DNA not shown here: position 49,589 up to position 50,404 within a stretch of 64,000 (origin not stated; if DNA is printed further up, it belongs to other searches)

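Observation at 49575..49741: Riboswitch-like leader: promoter, about 90-nt structured region, and a terminator whose 3' arm is the SD of the downstream gene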

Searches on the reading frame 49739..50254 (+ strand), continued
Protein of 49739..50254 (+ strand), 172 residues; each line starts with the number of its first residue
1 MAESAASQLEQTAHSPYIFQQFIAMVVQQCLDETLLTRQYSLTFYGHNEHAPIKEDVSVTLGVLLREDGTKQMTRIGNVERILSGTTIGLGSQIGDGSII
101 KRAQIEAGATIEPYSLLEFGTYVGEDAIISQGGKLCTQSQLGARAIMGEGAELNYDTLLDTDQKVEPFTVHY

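Call 26: find_encoding_contigs(protein=P0017, flank=4000, max_places=3)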
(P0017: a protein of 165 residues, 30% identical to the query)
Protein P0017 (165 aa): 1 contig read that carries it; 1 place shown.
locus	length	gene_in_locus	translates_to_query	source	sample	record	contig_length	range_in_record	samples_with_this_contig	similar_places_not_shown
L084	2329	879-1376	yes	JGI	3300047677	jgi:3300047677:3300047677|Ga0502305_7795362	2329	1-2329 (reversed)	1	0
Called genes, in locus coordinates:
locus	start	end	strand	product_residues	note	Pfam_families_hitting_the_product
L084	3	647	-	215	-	?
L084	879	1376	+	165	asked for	PF25087:GMPPB_C, PF00132:Hexapep (weak)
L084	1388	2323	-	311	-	PF03054:tRNA_Me_trans, PF20259:tRNA_Me_trans_M, PF20258:tRNA_Me_trans_C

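Call 36: search_solved_structures(query=A1, max_evalue=0.01, show_alignments=1)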
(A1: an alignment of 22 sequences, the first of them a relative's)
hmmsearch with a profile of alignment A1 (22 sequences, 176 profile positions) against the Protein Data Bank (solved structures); distinct sequences matched with E-value up to 0.01: 196 (the best 60 are shown).
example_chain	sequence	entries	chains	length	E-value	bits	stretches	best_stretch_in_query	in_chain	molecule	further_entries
4ihf_A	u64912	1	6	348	2.9e-17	65.7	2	80-164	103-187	UDP-3-O-(3-hydroxymyristoyl)glucosamine N-acyltransferase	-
3eh0_A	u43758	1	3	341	3.4e-17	65.5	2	80-164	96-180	UDP-3-O-[3-hydroxymyristoyl] glucosamine N-acyltransferase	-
6p83_A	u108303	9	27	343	3.5e-17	65.4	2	80-164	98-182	UDP-3-O-(3-hydroxymyristoyl)glucosamine N-acyltransferase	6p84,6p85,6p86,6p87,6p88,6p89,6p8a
4ihg_A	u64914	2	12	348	4.5e-17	65.1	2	80-164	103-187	UDP-3-O-(3-hydroxymyristoyl)glucosamine N-acyltransferase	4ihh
7oj6_A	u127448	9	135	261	4.1e-16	61.9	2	52-146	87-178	Acyl-[acyl-carrier-protein]-UDP-N-acetylglucosamine O-acyltransferase | Acyl-[acyl-carrier-protein]--UDP-N-acetylglucosamine O-acyltransferase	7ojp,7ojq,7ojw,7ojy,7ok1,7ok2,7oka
5dem_A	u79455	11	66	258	5e-16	61.7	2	52-146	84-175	Acyl-[acyl-carrier-protein]--UDP-N-acetylglucosamine O-acyltransferase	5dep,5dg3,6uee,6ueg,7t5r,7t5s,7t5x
6oss_A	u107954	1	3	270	7.4e-16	61.1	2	83-138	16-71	Acyl-[acyl-carrier-protein]--UDP-N-acetylglucosamine O-acyltransferase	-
3fs8_A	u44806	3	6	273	1.9e-15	59.8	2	73-169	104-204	QdtC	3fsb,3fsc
4e75_A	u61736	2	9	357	3e-15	59.1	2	71-157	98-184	UDP-3-O-acylglucosamine N-acyltransferase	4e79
6ued_A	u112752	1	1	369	4.3e-15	58.6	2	76-138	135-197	UDP-3-O-acylglucosamine N-acyltransferase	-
6uec_A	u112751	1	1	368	4.6e-15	58.5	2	76-138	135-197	UDP-3-O-acylglucosamine N-acyltransferase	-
3pmo_A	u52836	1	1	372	5.3e-15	58.3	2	76-138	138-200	UDP-3-O-[3-hydroxymyristoyl] glucosamine N-acyltransferase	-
7s43_A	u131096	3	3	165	1.1e-14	57.3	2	88-160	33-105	N-acetyltransferase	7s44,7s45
3r0s_A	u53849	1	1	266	1.1e-14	57.3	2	82-144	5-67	Acyl-[acyl-carrier-protein]--UDP-N-acetylglucosamine O-acyltransferase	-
2iu8_A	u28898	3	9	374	1.5e-14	56.8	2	74-128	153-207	UDP-3-O-[3-HYDROXYMYRISTOYL] GLUCOSAMINE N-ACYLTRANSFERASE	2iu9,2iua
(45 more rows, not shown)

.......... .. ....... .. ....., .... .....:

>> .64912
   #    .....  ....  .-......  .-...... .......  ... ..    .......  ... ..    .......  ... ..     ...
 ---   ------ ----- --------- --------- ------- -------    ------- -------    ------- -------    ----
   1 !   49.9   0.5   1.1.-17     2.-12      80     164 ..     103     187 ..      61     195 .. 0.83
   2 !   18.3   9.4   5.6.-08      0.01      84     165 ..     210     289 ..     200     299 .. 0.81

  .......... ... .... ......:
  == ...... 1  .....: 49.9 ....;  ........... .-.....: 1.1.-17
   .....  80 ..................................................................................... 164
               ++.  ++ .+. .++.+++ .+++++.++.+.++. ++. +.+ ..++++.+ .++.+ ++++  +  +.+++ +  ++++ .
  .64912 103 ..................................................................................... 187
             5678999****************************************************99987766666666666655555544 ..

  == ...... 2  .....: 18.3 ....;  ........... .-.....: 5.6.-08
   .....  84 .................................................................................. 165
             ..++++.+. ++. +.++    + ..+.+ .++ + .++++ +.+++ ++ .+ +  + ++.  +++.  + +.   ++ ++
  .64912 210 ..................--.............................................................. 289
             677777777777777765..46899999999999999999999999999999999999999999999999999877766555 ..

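Call 39: predict_structure(alignment_id=A1)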
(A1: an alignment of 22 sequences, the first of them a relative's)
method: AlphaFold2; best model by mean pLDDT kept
length: 172 residues; sequences in the alignment: 22
mean_pLDDT: 93.1   pTM: 0.83
mean pLDDT of the five models: 93.1, 68.8, 65.3, 65.2, 61.1
residues with pLDDT >= 90: 152; 70-90: 6; 50-70: 8; < 50: 6
segments of 3 or more residues with pLDDT < 50: 6-9
pLDDT, mean of each block of 10 residues (from residue 1): 48 73 93 97 96 97 95 98 98 99 98 98 99 98 98 98 98 95
secondary structure, 60 per line:
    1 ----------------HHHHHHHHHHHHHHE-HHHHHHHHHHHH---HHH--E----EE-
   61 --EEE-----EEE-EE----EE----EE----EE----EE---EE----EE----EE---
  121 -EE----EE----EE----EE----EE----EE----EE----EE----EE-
elements in order: H17-30 H33-44 E63-65 E71-73
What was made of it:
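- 49739..50257 (+): Regulated gene: 172-aa left-handed beta-helix (hexapeptide-repeat) protein with an N-terminal two-helix cap; an orphan family found only in Saccharibacteria. AF2 pLDDT 93 (call 39).
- On Hexapeptide-repeat / left-handed beta-helix superfamily (PF00132): The AF2 model is a regular beta-helix with pLDDT 93 (call 39).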

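Call 43: fold_search(model_id=the predicted structure, library=pdb)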
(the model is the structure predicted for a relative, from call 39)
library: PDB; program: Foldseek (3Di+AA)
matches with E <= 10: 671; with E <= 0.001: 22
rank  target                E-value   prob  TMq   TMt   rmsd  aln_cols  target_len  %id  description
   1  4eab                  4.6e-05  1.00  0.31  0.26  11.7       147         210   21  X-ray crystal structure of the H141A mutant of GDP-perosamine N-acetyl transferase from Caulobacter crescentus in comple (released 2012-04-04)
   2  1xhd                  1.0e-04  1.00  0.24  0.24  10.7       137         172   16  X-ray crystal structure of putative acetyltransferase, product of BC4754 gene [Bacillus cereus] (released 2004-11-02)
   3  3bfp                  1.2e-04  1.00  0.50  0.47  10.0       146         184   14  Crystal Structure of apo-PglD from Campylobacter jejuni (released 2008-01-22)
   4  3bsw                  2.1e-04  1.00  0.48  0.44  11.2       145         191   14  PglD-citrate complex, from Campylobacter jejuni NCTC 11168 (released 2008-07-29)
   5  3d98                  2.4e-04  1.00  0.33  0.16   9.8       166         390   13  Crystal structure of GlmU from Mycobacterium tuberculosis, ligand-free form (released 2009-03-10)
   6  1g95                  2.6e-04  1.00  0.23  0.11  12.2       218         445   11  CRYSTAL STRUCTURE OF S.PNEUMONIAE GLMU, APO FORM (released 2001-05-22)
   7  7kr9                  2.6e-04  0.99  0.23  0.10  11.8       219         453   13  Bifunctional enzyme GlmU bound to Zn(II) (released 2021-12-01)
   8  4eaa                  2.9e-04  1.00  0.36  0.30  11.8       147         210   20  X-ray crystal structure of the H141N mutant of perosamine N-acetyltransferase from Caulobacter crescentus in complex wit (released 2012-04-04)
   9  4ea7                  2.9e-04  1.00  0.32  0.27  11.7       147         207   20  X-ray crystal structure of PerB from Caulobacter crescentus in complex with CoA and GDP-perosamine at 1.0 Angstrom resol (released 2012-04-04)
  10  2vhe_B                4.3e-04  1.00  0.42  0.40  11.9       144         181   15  PglD-CoA complex: An acetyl transferase from Campylobacter jejuni (released 2008-01-29)
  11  9qez_A                4.6e-04  1.00  0.26  0.26  10.3       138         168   17  Carbonic anhydrase mutant (released 2025-12-10)
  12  1g97                  5.9e-04  0.99  0.23  0.09  11.4       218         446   12  S.PNEUMONIAE GLMU COMPLEXED WITH UDP-N-ACETYLGLUCOSAMINE AND MG2+ (released 2001-05-22)
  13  3ixc                  6.2e-04  1.00  0.35  0.37   9.7       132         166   13  Crystal structure of hexapeptide transferase family protein from Anaplasma phagocytophilum (released 2009-09-22)
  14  4m98                  6.6e-04  1.00  0.33  0.28   7.6       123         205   21  Acetyltransferase domain of PglB from Neisseria gonorrhoeae FA1090 (released 2013-10-02)
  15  1hm8_A                6.6e-04  0.99  0.23  0.10  11.7       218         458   13  CRYSTAL STRUCTURE OF S.PNEUMONIAE N-ACETYLGLUCOSAMINE-1-PHOSPHATE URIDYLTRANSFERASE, GLMU, BOUND TO ACETYL COENZYME A (released 2001-11-30)
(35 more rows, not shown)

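Call 59: search_protein_families(library=pfam, proteins=[L084:3-647:-, L083:3392-3862:-], max_evalue=0.01)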
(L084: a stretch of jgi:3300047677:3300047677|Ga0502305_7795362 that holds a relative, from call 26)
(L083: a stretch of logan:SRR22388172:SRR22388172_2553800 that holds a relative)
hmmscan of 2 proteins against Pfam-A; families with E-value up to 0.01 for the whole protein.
L084:3-647:- (215 aa): 1 family
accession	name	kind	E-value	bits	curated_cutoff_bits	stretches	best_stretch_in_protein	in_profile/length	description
PF01411.24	tRNA-synt_2c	-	1.4e-46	159.7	30.3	1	5-159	1-151/552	tRNA synthetases class II (A)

L083:3392-3862:- (157 aa): 1 family
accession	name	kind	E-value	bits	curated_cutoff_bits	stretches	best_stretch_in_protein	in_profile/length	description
PF01878.24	EVE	-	7.7e-09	36.1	23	1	19-153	2-142/145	EVE domain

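Call 63: list_cluster_members(proteins=[P0001, P0002, P0003, P0004, P0005, P0006, P0007, P0008, P0009, P0011])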
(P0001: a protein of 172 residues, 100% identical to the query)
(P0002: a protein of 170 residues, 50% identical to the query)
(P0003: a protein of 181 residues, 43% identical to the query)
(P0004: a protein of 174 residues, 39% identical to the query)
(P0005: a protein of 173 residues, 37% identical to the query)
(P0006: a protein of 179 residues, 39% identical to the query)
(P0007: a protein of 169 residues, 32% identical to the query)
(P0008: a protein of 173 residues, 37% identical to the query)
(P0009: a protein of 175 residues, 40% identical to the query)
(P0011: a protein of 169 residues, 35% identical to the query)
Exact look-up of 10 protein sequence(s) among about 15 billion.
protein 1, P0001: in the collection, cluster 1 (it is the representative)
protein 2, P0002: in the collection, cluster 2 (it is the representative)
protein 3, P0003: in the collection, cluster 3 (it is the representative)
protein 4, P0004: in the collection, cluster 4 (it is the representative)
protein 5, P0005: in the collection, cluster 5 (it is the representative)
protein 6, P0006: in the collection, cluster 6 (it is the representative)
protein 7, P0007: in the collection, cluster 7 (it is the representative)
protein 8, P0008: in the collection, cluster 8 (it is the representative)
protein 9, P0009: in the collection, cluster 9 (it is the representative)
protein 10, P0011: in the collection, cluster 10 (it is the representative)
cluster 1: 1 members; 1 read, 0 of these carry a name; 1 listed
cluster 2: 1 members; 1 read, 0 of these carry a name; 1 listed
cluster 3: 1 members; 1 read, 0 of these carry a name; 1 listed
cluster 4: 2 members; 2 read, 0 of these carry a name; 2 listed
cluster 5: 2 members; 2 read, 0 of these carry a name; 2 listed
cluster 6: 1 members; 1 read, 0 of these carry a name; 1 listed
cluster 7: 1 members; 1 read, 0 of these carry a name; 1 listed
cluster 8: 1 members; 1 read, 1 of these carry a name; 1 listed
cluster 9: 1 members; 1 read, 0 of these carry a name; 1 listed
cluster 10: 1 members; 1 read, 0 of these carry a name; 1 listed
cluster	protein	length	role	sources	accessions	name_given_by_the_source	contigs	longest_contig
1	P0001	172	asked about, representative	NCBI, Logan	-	-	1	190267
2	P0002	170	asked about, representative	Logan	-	-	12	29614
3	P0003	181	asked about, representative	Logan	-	-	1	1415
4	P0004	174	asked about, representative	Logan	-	-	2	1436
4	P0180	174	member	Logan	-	-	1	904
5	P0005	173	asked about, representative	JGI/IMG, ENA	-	-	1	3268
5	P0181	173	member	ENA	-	-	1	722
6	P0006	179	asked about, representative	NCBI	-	-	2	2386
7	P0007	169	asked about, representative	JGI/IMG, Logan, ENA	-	-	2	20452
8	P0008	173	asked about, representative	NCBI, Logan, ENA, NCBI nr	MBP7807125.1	hypothetical protein KA047_01370 [Candidatus Saccharibacteria bacterium] | hypothetical protein [Candidatus Saccharibacteria bacterium]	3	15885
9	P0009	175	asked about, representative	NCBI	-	-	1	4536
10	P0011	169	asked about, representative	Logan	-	-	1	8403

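Call 64: find_encoding_contigs(protein=P0002, flank=3000, max_places=2)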
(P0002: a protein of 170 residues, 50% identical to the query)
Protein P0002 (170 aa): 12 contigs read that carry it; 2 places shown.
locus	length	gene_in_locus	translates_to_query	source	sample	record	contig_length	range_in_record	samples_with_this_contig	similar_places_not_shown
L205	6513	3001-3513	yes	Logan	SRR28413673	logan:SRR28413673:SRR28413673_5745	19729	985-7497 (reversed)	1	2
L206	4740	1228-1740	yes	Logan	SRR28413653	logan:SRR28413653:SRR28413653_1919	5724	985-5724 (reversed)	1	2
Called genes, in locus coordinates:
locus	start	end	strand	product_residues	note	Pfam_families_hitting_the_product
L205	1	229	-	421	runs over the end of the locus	PF06723:MreB_Mbl (faint), PF11104:PilM_2 (faint), PF06277:EutA (weak), PF14450:FtsA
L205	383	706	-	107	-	PF01230:HIT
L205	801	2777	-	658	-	PF01411:tRNA-synt_2c, PF07973:tRNA_SAD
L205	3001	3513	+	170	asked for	PF25084:LbH_EIF2B (faint), PF00132:Hexapep (faint)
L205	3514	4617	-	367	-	PF02540:NAD_synthase, PF02568:ThiI (weak), PF03054:tRNA_Me_trans, PF20259:tRNA_Me_trans_M, PF20258:tRNA_Me_trans_C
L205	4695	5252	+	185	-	-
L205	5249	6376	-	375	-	PF00266:Aminotran_5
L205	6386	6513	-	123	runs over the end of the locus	-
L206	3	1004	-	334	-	?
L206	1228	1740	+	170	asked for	PF25084:LbH_EIF2B (faint), PF00132:Hexapep (faint)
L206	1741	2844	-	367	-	PF02540:NAD_synthase, PF02568:ThiI (weak), PF03054:tRNA_Me_trans, PF20259:tRNA_Me_trans_M, PF20258:tRNA_Me_trans_C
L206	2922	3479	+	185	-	-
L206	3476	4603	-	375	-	PF00266:Aminotran_5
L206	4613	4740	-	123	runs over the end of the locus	-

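Call 66: find_encoding_contigs(protein=P0011, flank=3000, max_places=2)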
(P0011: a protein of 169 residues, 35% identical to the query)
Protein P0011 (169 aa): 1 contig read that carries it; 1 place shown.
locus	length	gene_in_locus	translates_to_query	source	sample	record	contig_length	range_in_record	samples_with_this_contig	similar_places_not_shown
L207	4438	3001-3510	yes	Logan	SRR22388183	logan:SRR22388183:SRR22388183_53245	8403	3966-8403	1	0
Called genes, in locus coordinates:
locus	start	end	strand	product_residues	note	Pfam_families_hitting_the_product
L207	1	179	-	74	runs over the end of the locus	-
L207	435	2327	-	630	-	PF01411:tRNA-synt_2c, PF07973:tRNA_SAD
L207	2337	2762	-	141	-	PF01878:EVE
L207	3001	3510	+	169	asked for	PF25084:LbH_EIF2B (weak), PF25087:GMPPB_C (faint), PF14602:Hexapep_2 (faint), PF00132:Hexapep (weak)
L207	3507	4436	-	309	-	?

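Call 67: find_encoding_contigs(protein=P0007, flank=3000, max_places=1)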
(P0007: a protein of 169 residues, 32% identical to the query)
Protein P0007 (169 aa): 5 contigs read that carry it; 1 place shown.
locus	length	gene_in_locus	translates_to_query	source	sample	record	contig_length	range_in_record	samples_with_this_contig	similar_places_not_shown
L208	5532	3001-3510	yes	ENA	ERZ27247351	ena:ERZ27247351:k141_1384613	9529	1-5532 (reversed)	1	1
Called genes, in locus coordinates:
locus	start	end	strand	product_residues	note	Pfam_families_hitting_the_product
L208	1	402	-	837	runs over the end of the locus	-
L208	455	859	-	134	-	-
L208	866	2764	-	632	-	PF01411:tRNA-synt_2c, PF07973:tRNA_SAD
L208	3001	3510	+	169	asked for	PF25084:LbH_EIF2B (faint), PF25087:GMPPB_C (faint), PF00132:Hexapep (weak)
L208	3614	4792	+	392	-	-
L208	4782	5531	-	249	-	PF03054:tRNA_Me_trans, PF20259:tRNA_Me_trans_M, PF20258:tRNA_Me_trans_C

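Call 68: find_encoding_contigs(protein=P0009, flank=3000, max_places=1)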
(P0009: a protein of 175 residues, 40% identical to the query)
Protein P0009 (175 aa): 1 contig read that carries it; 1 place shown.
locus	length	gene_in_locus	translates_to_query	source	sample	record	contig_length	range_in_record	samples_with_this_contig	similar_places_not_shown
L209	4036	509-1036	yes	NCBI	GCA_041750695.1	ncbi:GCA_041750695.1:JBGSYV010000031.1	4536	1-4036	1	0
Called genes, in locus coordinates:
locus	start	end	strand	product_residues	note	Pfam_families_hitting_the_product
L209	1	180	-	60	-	?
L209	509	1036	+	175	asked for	PF25084:LbH_EIF2B (weak), PF25087:GMPPB_C (faint), PF00132:Hexapep (weak)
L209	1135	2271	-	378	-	PF02540:NAD_synthase, PF03054:tRNA_Me_trans, PF24167:DUF7411 (faint), PF20259:tRNA_Me_trans_M, PF20258:tRNA_Me_trans_C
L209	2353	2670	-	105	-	PF02823:ATP-synt_DE_N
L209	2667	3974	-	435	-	PF00006:ATP-synt_ab, PF22919:ATP-synt_VA_C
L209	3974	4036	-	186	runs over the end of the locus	?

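Call 69: find_encoding_contigs(protein=P0016, flank=3000, max_places=1)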
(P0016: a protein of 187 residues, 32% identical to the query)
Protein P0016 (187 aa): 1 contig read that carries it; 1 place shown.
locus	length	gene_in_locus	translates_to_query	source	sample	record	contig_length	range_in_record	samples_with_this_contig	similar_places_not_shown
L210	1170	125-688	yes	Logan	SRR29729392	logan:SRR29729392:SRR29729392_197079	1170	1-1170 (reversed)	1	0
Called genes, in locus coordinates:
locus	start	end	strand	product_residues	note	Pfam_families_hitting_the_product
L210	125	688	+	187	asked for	PF00132:Hexapep (weak), PF14602:Hexapep_2 (faint), PF25084:LbH_EIF2B (weak), PF25087:GMPPB_C (weak), PF00132:Hexapep (weak)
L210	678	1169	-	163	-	?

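Call 70: find_encoding_contigs(protein=P0019, flank=3000, max_places=1)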
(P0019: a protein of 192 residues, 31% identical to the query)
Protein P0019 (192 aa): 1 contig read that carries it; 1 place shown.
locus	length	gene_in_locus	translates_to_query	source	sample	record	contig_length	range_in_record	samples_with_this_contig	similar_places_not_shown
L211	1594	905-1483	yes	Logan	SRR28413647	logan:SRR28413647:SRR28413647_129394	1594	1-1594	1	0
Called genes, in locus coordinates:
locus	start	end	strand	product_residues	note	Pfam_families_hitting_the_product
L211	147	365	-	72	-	PF28479:At4g13230 (faint)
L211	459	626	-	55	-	-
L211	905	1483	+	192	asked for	PF25084:LbH_EIF2B (weak), PF25087:GMPPB_C, PF00132:Hexapep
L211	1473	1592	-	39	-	?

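Call 80: search_protein_families(library=ncbifam, proteins=[L208:3614-4789:+], max_evalue=0.1)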
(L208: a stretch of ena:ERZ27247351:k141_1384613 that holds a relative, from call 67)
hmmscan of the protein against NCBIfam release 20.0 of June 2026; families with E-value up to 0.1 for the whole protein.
L208:3614-4789:+ (392 aa): 2 families
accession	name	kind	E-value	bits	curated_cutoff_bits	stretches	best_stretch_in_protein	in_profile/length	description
NF004285.1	PRK05696.1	equivalog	5.6e-05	23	179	1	142-196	11-65/171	flagellar basal body-associated protein FliL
NF033761.1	gliding_GltJ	equivalog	0.001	18.2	450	1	82-280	304-494/671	adventurous gliding motility protein GltJ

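Call 82: search_protein_families(library=padloc, proteins=[P0001, P0002, P0008, P0017], max_evalue=0.01)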
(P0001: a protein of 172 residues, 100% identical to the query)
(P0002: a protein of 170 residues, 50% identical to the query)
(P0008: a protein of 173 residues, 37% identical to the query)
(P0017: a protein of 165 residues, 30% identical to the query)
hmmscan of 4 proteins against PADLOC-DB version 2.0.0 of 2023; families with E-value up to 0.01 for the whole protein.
P0001 (172 aa): 0 families

P0002 (170 aa): 0 families

P0008 (173 aa): 0 families

P0017 (165 aa): 0 families

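Call 83: search_protein_families(library=phrogs, proteins=[P0001, P0002, P0008, P0017], max_evalue=0.01)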
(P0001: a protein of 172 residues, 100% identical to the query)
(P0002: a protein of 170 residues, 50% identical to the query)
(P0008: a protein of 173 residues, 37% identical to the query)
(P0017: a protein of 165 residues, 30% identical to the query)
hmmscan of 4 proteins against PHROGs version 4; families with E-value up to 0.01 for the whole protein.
P0001 (172 aa): 1 family
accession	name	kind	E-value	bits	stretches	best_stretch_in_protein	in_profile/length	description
phrog_5353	-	unknown function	5e-09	37.1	2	87-160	34-108/256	-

P0002 (170 aa): 1 family
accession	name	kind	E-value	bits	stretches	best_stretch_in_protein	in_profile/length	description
phrog_5353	-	unknown function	6.5e-07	30.2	1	74-153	53-127/256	-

P0008 (173 aa): 1 family
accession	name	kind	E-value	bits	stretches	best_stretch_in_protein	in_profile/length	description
phrog_5353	-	unknown function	5.4e-08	33.7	1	44-151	38-146/256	-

P0017 (165 aa): 3 families
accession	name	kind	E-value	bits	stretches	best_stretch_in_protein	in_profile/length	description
phrog_5353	-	unknown function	5.6e-10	40.2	1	77-151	28-102/256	-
phrog_7964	-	unknown function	9.1e-07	29.1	1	72-144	126-198/269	-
phrog_5070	-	unknown function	1.7e-05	25.3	1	73-150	74-151/182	-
